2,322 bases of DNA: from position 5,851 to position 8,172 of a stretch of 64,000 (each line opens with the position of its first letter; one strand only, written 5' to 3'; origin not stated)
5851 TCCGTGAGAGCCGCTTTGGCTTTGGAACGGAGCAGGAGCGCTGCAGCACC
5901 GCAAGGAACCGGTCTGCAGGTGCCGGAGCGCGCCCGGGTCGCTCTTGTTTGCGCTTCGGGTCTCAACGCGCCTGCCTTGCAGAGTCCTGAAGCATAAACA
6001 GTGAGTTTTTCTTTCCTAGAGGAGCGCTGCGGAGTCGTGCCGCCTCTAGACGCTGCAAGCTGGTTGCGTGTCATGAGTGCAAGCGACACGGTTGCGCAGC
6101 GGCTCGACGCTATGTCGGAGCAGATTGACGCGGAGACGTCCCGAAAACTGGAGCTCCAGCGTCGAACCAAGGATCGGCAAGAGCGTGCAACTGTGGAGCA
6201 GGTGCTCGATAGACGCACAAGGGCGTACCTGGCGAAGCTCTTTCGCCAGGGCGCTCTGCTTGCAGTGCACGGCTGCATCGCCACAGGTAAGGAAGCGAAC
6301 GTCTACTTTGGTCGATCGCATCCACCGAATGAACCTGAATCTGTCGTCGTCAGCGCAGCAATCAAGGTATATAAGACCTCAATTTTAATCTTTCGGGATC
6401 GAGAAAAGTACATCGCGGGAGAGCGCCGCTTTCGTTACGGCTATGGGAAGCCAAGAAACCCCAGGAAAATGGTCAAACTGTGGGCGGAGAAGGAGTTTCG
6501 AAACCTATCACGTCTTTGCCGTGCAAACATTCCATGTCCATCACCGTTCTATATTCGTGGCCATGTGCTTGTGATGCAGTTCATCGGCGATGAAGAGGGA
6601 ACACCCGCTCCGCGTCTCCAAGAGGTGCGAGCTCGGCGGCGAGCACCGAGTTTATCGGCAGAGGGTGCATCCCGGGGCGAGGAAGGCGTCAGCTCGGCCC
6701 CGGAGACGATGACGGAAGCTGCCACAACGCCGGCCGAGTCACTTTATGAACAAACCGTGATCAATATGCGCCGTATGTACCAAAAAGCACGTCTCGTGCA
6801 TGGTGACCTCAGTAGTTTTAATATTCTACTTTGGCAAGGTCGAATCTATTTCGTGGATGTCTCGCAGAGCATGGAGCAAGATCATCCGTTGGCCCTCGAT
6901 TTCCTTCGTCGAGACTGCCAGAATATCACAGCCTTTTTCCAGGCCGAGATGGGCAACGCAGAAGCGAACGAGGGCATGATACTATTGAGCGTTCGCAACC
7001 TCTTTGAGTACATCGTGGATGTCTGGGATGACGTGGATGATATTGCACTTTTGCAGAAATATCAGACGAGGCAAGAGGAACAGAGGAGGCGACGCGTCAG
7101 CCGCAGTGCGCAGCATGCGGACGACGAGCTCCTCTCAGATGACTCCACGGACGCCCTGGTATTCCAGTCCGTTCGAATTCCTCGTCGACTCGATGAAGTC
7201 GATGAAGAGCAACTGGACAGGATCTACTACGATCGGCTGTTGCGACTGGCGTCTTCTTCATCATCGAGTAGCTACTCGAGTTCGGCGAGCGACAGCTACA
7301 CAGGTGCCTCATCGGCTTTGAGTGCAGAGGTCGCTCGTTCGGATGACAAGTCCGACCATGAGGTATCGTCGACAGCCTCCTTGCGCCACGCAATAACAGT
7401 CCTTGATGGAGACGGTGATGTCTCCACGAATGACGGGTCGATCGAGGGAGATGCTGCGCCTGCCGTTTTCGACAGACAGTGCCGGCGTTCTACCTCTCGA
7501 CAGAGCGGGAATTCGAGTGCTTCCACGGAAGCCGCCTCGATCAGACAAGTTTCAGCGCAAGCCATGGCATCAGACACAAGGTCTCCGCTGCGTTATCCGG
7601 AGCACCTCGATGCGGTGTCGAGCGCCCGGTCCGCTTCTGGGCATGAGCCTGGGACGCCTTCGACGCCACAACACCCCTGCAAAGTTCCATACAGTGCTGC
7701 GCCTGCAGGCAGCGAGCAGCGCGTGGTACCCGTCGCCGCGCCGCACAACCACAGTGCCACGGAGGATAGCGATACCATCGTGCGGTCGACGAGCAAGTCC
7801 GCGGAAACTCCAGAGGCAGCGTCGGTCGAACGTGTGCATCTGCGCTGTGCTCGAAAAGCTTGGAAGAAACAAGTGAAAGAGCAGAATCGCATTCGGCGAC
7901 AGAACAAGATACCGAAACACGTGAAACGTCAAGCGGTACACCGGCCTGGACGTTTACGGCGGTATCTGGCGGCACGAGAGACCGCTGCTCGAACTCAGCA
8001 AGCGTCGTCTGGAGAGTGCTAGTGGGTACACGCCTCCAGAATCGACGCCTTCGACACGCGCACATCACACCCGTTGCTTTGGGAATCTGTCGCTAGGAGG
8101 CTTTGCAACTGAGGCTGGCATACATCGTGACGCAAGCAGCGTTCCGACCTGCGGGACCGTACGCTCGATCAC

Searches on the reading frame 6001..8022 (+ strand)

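Call 5: search_protein_families(library=pfam, proteins=[window:6001-8022:+], max_evalue=0.01)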
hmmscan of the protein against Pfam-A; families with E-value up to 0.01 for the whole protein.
window:6001-8022:+ (673 aa): 1 family
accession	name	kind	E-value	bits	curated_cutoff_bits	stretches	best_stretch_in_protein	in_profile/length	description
PF01163.29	RIO1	-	2.5e-57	194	22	2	237-319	98-180/187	RIO domain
